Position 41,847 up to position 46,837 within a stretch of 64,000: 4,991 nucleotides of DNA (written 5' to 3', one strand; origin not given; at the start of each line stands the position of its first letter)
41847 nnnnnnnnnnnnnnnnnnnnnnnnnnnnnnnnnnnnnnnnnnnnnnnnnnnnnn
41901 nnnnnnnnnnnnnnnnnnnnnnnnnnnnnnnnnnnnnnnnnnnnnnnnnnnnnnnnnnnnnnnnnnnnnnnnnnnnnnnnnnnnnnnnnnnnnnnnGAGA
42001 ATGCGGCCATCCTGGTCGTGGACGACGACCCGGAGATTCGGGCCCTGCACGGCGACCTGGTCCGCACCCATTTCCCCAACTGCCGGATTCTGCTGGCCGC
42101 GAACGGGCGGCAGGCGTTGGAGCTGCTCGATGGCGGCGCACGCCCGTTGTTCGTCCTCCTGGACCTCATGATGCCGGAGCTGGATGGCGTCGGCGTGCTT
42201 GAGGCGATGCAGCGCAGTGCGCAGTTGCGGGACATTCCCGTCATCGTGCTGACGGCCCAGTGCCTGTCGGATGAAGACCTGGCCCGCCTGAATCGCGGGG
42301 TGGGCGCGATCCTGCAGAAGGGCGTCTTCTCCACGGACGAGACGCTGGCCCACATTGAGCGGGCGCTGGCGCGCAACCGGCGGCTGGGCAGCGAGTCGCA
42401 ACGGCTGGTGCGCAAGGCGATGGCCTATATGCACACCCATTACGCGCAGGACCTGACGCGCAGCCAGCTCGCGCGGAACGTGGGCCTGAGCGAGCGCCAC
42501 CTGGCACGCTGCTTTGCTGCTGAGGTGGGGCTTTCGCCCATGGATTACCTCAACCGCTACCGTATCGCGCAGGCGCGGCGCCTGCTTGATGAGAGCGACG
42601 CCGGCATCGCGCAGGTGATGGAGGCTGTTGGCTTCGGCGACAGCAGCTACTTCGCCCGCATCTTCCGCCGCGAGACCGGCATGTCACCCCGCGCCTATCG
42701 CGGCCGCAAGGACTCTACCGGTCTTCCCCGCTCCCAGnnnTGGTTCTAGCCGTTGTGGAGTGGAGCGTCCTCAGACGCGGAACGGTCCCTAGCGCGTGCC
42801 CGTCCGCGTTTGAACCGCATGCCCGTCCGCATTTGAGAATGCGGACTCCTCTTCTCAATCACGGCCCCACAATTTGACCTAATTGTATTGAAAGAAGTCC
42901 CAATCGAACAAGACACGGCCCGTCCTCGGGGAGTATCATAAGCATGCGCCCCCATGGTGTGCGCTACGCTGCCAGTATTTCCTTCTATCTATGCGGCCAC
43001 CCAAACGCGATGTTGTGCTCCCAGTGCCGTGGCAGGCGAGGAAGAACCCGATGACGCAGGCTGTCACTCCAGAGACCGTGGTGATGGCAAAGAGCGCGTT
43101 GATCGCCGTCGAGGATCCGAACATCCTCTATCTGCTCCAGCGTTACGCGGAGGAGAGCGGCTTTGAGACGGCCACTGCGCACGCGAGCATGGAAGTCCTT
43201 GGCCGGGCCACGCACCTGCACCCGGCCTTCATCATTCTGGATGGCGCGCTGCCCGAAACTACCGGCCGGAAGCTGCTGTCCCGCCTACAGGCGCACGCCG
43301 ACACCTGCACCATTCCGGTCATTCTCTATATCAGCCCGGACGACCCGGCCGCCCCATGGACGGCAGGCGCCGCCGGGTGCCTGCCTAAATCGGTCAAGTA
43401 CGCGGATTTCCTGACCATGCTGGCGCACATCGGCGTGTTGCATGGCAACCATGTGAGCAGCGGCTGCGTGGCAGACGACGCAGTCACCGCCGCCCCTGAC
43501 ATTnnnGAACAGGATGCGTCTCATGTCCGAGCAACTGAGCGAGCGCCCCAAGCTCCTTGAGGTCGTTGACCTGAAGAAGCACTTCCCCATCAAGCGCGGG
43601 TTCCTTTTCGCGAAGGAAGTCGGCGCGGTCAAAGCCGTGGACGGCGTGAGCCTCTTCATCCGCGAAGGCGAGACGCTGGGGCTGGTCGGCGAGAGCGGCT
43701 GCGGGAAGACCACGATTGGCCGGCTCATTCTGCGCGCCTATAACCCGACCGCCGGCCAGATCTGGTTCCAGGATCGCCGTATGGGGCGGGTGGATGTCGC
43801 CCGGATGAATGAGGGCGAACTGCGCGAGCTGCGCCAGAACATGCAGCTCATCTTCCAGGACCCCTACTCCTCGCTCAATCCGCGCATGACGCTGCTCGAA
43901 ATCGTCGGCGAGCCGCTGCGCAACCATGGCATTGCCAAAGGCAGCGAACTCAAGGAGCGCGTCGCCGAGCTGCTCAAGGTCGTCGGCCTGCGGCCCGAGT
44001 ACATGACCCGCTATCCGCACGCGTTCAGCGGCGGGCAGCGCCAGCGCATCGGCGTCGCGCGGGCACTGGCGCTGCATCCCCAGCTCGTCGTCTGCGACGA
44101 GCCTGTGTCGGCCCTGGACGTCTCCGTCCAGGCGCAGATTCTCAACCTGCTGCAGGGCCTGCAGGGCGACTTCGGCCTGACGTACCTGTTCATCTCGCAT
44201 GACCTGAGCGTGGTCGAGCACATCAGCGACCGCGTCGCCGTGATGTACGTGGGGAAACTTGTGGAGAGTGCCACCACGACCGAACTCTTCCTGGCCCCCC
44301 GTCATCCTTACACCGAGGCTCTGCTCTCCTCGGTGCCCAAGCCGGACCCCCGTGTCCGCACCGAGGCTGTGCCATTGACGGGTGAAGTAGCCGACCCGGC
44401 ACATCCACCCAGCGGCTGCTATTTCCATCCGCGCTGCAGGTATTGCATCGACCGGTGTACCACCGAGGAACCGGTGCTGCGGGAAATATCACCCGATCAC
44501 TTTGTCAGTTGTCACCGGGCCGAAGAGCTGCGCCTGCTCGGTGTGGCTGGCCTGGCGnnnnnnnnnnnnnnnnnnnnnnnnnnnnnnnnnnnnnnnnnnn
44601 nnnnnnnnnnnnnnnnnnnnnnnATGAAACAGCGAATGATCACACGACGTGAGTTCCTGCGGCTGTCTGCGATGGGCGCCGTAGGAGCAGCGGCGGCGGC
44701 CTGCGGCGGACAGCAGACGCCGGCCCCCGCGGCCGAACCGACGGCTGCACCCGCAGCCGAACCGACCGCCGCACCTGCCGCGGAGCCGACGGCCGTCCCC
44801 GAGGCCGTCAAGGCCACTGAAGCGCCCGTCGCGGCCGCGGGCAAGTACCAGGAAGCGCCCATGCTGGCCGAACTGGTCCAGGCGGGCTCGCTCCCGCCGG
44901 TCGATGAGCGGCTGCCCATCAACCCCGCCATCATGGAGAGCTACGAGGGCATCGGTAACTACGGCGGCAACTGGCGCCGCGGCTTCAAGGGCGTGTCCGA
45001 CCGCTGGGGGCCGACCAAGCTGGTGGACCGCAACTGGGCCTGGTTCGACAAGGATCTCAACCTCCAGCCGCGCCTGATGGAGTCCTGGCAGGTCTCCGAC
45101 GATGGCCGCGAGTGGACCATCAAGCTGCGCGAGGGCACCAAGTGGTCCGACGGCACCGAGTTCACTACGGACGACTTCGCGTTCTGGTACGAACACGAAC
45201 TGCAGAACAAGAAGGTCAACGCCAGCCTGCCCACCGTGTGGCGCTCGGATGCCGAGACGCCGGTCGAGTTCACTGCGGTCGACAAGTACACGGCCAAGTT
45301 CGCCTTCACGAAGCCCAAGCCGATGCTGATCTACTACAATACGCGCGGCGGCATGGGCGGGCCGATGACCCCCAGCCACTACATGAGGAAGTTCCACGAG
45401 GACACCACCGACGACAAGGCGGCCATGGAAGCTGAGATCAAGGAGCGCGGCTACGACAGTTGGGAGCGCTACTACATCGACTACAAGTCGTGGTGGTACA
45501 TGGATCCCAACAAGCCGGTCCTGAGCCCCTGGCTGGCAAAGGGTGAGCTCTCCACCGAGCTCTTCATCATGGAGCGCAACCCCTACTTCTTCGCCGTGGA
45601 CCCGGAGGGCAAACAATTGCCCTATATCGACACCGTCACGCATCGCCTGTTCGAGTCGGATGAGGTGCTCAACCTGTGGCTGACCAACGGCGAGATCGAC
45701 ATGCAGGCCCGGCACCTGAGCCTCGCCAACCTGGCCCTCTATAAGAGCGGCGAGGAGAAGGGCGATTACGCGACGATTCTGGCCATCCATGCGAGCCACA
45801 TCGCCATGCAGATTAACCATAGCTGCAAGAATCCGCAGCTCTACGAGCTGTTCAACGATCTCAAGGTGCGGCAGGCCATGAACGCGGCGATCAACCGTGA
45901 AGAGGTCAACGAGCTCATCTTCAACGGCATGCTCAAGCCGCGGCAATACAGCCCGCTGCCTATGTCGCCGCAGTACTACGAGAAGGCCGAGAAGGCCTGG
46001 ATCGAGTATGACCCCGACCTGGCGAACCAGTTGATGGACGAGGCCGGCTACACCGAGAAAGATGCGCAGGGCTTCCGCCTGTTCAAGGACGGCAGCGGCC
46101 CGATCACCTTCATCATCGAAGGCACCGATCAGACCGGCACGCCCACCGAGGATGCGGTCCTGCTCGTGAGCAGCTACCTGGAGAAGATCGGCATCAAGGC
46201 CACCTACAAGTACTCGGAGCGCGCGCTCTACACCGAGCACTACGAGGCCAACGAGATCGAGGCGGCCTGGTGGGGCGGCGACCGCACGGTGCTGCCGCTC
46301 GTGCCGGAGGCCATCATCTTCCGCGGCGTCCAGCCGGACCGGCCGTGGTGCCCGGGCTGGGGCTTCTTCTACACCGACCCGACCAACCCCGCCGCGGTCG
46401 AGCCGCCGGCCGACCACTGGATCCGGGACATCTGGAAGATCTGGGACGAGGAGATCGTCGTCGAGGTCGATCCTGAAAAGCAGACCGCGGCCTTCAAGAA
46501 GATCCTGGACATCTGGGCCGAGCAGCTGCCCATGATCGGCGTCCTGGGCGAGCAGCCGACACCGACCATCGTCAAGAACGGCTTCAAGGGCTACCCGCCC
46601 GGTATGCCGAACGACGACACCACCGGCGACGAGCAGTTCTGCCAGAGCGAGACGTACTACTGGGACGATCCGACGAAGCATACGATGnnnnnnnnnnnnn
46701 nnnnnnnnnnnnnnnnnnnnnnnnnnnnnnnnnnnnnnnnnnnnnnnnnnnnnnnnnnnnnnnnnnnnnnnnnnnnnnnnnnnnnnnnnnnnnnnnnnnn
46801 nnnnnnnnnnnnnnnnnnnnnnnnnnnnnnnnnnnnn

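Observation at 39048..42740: Unusual cytoplasmic hybrid two-component protein: LacI-type sugar-binding sensor + HK + 2xREC + AraC output, divergent from kdgF-ogl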

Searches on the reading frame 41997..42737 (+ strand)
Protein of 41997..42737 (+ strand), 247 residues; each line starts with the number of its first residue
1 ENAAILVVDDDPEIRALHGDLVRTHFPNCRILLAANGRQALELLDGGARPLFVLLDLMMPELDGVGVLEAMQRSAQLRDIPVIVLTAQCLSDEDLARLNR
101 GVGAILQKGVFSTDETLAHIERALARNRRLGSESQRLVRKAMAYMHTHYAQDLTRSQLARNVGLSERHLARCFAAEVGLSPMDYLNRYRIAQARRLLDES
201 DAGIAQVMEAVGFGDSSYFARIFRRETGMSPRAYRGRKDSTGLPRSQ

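Call 62: search_solved_structures(query=window:41997-42737:+, max_evalue=0.001)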
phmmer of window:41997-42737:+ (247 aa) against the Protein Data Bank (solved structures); distinct sequences matched with E-value up to 0.001: 173 (the best 60 are shown).
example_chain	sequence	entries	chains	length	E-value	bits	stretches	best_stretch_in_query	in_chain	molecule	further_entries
12aw_A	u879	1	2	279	1.3e-24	90.2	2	133-242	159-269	HYBRID TWO-COMPONENT SYSTEM PROTEIN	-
2k9s_A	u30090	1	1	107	8.1e-13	51.7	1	137-236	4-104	Arabinose operon regulatory protein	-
6swi_A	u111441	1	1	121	1.4e-12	50.9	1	136-236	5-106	Two-component response regulator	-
3oou_A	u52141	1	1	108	1.6e-11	47.5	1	136-235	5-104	Lin2118 protein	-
4ja2_A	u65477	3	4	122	1.9e-11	47.2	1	4-121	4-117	Response regulator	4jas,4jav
4uhj_A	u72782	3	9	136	2e-11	47.1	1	5-148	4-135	TRANSCRIPTIONAL REGULATORY PROTEIN CPXR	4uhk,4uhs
9ji3_J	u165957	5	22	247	3.4e-11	46.4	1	3-146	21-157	DNA-binding response regulator | Possible two component system response transcriptional positive regulator PhoP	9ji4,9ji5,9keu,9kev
3r0j_A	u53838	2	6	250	3.5e-11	46.3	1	3-146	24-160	POSSIBLE TWO COMPONENT SYSTEM RESPONSE TRANSCRIPTIONAL POSITIVE REGULATOR PHOP | Response regulator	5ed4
3oio_A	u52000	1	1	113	3.7e-11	46.2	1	134-239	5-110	Transcriptional regulator (AraC-type DNA-binding domain-containing proteins)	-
3dge_C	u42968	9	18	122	9.8e-11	44.9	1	5-121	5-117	Response regulator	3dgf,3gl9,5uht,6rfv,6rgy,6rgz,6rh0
6azr_B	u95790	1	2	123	1e-10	44.8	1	5-121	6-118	Chemotaxis regulator-transmits chemoreceptor signals to flagelllar motor components CheY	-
3c3m_A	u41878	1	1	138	6.3e-10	42.2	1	4-131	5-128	Response regulator receiver protein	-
9lbr_A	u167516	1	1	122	6.8e-10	42.1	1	5-121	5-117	Response regulator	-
3w6v_A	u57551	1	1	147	1.1e-09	41.4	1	129-236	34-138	AdpA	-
6rh1_C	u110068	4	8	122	1.1e-09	41.4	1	5-121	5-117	Response regulator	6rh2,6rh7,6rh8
3lsg_A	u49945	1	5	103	8.6e-07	32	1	150-235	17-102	Two-component response regulator yesN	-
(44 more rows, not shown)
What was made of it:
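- Closest known: Bacteroides hybrid two-component systems. Same: The best PDB match of the REC2-DBD part is an HTCS fragment (12aw, E 1.3e-24; call 62).
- Closest known: YesM/YesN-type two-component systems of Firmicutes. Same: A YesN DBD structure (3lsg) is among the PDB hits (call 62).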

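Call 63: search_solved_structures(query=window:41997-42737:+, max_evalue=1e-15, show_alignments=1)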
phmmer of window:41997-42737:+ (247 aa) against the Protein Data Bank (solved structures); distinct sequences matched with E-value up to 1e-15: 1.
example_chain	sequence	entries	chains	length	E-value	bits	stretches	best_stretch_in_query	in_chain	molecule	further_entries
12aw_A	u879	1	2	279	1.3e-24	90.2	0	133-242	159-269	HYBRID TWO-COMPONENT SYSTEM PROTEIN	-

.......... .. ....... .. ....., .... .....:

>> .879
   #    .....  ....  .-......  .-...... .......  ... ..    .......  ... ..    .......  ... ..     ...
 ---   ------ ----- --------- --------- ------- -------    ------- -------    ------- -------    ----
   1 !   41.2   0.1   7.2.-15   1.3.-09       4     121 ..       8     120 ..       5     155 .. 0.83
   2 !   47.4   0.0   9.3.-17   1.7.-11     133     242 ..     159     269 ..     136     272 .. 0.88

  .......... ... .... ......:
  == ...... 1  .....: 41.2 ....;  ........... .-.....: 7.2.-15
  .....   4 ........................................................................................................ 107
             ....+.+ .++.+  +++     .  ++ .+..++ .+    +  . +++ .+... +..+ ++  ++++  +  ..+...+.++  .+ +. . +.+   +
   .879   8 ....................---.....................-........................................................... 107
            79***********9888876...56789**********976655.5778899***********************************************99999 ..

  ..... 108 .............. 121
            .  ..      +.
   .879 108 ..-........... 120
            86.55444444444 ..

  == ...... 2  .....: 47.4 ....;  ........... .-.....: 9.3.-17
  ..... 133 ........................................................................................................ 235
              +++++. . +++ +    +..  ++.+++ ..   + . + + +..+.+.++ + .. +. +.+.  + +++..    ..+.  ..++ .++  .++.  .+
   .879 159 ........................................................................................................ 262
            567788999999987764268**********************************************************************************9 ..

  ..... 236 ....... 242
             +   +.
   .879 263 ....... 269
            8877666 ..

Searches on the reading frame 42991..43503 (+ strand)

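Call 12: search_protein_families(library=pfam, proteins=[window:42991-43503:+], max_evalue=0.001)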
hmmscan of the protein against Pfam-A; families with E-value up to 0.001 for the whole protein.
window:42991-43503:+ (171 aa): 1 family
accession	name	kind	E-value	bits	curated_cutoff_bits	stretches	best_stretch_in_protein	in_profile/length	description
PF00072.30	Response_reg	-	3.2e-10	40.6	30.2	1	37-144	2-110/111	Response regulator receiver domain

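Call 69: search_protein_families(library=ncbifam, proteins=[window:43051-43503:+], max_evalue=0.00001)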
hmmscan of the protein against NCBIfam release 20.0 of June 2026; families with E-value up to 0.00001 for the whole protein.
window:43051-43503:+ (151 aa): 2 families
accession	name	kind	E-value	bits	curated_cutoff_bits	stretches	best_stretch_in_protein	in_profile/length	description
NF045717.1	DVU0259_DivK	exception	1.7e-08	34.6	160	1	12-92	1-81/117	DVU0259 family response regulator domain-containing protein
TIGR02154.1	PhoB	equivalog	1.7e-06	27.5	296.2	1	14-93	3-82/226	phosphate regulon transcriptional regulator PhoB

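Call 70: search_protein_families(library=pfam, proteins=[window:43051-43503:+], max_evalue=1)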
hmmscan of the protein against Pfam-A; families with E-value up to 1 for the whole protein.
window:43051-43503:+ (151 aa): 1 family
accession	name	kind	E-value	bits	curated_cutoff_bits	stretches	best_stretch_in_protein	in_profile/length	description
PF00072.30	Response_reg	-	2.2e-10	41.1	30.2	1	17-124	2-110/111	Response regulator receiver domain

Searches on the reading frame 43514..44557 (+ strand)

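Call 12: search_protein_families(library=pfam, proteins=[window:43514-44557:+], max_evalue=0.001)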
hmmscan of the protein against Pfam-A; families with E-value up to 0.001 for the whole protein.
window:43514-44557:+ (348 aa): 3 families
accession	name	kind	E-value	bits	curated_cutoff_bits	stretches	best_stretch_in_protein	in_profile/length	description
PF00005.33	ABC_tran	-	2e-30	106.6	25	1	43-198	2-136/137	ABC transporter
PF08352.17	oligo_HPY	-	2.4e-19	69.9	27.1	1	250-315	1-65/65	Oligopeptide/dipeptide transporter, C-terminal region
PF13401.12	AAA_22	-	0.00021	22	27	1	57-138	10-82/130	AAA domain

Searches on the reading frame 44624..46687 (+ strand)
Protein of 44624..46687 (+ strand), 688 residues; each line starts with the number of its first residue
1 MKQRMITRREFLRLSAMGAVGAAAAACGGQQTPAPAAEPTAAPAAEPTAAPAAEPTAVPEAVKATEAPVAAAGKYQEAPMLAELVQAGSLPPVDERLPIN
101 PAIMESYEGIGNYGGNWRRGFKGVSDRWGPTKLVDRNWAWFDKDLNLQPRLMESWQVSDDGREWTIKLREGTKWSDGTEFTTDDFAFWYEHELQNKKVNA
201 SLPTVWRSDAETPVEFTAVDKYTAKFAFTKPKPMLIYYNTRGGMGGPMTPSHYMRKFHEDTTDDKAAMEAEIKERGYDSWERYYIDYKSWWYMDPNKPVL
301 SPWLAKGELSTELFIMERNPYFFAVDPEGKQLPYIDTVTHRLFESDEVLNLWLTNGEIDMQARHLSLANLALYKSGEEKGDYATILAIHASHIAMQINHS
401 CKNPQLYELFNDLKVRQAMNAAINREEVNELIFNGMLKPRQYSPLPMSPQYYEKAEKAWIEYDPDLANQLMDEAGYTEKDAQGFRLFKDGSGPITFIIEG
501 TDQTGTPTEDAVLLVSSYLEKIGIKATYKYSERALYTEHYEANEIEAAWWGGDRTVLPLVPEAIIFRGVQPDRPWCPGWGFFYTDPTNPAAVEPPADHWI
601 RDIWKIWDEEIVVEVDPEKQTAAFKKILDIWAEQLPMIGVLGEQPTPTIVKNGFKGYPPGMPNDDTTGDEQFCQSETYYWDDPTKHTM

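Call 12: search_protein_families(library=pfam, proteins=[window:44624-46687:+], max_evalue=0.001)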
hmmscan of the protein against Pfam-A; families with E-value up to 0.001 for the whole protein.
window:44624-46687:+ (688 aa): 1 family
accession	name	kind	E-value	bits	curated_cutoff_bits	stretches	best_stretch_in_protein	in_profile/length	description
PF00496.27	SBP_bac_5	-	3.7e-58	197.8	32.4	1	147-551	2-345/368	Bacterial extracellular solute-binding proteins, family 5 Middle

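Call 69: search_protein_families(library=ncbifam, proteins=[window:44624-46687:+], max_evalue=0.00001)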
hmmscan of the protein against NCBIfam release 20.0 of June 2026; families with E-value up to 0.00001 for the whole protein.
window:44624-46687:+ (688 aa): 9 families
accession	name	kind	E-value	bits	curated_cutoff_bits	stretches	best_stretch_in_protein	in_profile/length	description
NF045467.1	Opp4A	equivalog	3.5e-29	101.5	650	2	333-544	237-449/556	oligopeptide ABC transporter substrate-binding protein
TIGR02294.1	nickel_nikA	equivalog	1.1e-23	83.5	393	2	142-199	43-100/501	nickel ABC transporter substrate-binding protein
TIGR04028.1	SBP_KPN_01854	hypoth_equivalog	1.3e-21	76.8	468.5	2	309-534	175-385/509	TIGR04028 family ABC transporter substrate-binding protein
NF011942.0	PRK15413.1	equivalog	1.3e-16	60.4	594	2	390-478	262-345/512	glutathione ABC transporter substrate-binding protein GsiB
NF047575.1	opine_bind_CntA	exception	8e-15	54.4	800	2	147-200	77-130/535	staphylopine-dependent metal ABC transporter substrate-binding lipoprotein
NF045468.1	Opp5A_nikA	equivalog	1.2e-13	50.4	600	1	408-482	253-324/488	nickel ABC transporter substrate-binding protein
NF043070.1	DppA_dipep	equivalog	6.6e-11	41.4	1005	0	146-185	73-118/535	dipeptide ABC transporter periplasmic-binding protein DppA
NF011684.0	PRK15104.1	equivalog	1.8e-08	33.5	947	0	142-193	77-127/543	oligopeptide ABC transporter substrate-binding protein OppA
NF007287.0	PRK09755.1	equivalog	9.4e-08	31.3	1098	1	139-196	68-125/535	ABC transporter substrate-binding protein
